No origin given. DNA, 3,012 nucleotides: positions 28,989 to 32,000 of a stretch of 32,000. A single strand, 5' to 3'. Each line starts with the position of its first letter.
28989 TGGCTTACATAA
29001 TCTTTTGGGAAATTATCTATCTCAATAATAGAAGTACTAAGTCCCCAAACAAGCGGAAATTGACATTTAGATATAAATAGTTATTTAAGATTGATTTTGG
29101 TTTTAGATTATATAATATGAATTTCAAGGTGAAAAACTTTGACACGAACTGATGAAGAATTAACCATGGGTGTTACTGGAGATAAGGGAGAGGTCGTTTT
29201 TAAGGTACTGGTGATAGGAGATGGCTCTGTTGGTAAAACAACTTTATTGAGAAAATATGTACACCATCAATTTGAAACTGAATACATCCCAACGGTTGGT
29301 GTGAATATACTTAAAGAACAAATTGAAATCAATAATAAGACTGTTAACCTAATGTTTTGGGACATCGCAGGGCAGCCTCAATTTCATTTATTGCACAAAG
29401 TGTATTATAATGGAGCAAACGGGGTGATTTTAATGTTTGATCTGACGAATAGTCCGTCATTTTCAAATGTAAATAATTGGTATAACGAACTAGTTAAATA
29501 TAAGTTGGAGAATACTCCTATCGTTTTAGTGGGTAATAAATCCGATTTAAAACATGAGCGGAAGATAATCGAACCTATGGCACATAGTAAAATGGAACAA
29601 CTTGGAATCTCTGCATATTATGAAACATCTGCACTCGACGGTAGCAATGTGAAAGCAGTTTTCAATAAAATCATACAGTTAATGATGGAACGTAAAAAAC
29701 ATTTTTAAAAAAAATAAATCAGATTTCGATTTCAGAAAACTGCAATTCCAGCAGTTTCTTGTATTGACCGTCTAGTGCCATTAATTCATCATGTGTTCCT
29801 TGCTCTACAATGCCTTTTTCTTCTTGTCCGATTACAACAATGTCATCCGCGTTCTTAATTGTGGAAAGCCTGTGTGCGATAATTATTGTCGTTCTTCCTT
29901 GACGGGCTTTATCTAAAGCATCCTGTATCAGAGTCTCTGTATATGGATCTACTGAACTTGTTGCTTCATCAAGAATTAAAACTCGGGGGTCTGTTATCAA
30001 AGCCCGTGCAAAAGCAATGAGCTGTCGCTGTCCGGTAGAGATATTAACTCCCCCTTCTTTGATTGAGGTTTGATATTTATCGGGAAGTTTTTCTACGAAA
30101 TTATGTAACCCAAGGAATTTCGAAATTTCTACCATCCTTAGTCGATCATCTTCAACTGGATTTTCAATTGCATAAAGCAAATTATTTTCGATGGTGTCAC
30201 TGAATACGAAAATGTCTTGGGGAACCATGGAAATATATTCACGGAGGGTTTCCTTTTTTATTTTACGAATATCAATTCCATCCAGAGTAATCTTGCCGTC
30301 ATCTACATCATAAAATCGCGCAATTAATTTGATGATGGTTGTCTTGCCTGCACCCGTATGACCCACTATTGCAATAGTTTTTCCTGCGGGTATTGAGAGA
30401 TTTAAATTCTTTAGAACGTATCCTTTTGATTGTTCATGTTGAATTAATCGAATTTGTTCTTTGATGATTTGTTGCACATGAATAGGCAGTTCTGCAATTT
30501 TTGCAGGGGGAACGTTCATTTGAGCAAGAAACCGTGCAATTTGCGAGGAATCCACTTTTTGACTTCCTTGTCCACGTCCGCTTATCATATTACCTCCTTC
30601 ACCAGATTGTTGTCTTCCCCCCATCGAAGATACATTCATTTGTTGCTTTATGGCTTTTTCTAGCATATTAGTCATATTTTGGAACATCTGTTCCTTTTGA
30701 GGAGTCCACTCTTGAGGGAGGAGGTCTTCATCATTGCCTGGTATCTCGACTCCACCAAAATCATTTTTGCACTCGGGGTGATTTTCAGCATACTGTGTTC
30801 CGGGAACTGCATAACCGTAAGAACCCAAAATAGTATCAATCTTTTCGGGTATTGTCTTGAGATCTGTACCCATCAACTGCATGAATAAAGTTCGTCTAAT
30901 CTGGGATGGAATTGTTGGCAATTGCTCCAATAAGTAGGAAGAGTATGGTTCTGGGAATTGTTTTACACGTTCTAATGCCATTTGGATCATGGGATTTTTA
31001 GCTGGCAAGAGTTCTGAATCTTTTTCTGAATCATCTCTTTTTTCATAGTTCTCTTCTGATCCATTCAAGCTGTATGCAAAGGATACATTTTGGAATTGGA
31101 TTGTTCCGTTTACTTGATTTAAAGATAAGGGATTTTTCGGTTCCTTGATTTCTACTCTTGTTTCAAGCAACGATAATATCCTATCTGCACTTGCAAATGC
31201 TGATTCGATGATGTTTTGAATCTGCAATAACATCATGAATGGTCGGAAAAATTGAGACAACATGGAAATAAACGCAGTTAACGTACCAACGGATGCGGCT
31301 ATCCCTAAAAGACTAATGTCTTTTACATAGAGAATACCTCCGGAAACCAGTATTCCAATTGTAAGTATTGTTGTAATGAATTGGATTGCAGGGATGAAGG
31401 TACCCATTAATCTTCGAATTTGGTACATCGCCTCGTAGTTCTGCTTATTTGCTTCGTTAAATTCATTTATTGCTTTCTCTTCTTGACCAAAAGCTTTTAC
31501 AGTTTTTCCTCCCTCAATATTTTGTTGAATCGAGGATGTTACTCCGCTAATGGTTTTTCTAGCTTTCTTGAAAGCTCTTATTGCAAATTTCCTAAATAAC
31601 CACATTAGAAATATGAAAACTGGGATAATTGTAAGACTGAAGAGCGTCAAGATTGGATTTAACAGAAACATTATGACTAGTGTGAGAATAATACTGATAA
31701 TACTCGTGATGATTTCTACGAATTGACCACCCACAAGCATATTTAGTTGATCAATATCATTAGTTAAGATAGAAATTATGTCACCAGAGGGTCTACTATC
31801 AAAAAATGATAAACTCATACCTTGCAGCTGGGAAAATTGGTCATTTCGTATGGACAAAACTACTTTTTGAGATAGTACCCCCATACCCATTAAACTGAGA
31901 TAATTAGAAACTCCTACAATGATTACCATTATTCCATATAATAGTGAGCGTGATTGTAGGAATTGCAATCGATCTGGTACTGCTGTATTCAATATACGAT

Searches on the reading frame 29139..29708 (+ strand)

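Call 41: search_protein_families(library=pfam, proteins=[window:29139-29708:+])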
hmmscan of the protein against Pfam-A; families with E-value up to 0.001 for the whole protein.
window:29139-29708:+ (189 aa): 8 families
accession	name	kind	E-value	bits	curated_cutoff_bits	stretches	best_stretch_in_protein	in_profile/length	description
PF00071.28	Ras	-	1.2e-50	171.7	21.6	1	22-182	1-160/162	Ras family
PF08477.19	Roc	-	4.3e-33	114.5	27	1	22-136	1-119/119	Ras of Complex, Roc, domain of DAPkinase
PF00025.27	Arf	-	2.6e-19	69.8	22.3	1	21-180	15-172/174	ADP-ribosylation factor family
PF01926.29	MMR_HSR1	-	2.2e-07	31.4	21.9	1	22-134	1-113/113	50S ribosome-binding GTPase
PF04670.18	Gtr1_RagA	-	1.6e-05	24.9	22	1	22-182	1-176/232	Gtr1/RagA G protein conserved region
PF00009.33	GTP_EFTU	-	2.5e-05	24.4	26.5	0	54-182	54-186/188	Elongation factor Tu GTP binding domain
PF10662.15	PduV-EutP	-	9.2e-05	22.7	21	0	125-178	89-141/143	Ethanolamine utilisation - propanediol utilisation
PF00503.26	G-alpha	-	0.00024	20.8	48.8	0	20-60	21-68/333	G-protein alpha subunit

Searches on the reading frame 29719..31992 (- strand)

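Call 41: search_protein_families(library=pfam, proteins=[window:29719-31992:-])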
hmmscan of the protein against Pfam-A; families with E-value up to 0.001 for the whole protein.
window:29719-31992:- (757 aa): 5 families
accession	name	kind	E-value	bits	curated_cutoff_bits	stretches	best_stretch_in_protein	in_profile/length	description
PF00664.28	ABC_membrane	-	4.4e-43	148.4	28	1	14-252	42-274/274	ABC transporter transmembrane region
PF00005.33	ABC_tran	-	3e-31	109.3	25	1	527-679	1-137/137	ABC transporter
PF13304.12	AAA_21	-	3.6e-06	27.7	27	0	638-705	227-295/304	AAA domain, putative AbiEii toxin, Type IV TA system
PF02463.25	SMC_N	-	6.7e-06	26.1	40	0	621-728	121-218/220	RecF/RecN/SMC N terminal domain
PF13401.12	AAA_22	-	0.00031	21.5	27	0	539-679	7-95/130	AAA domain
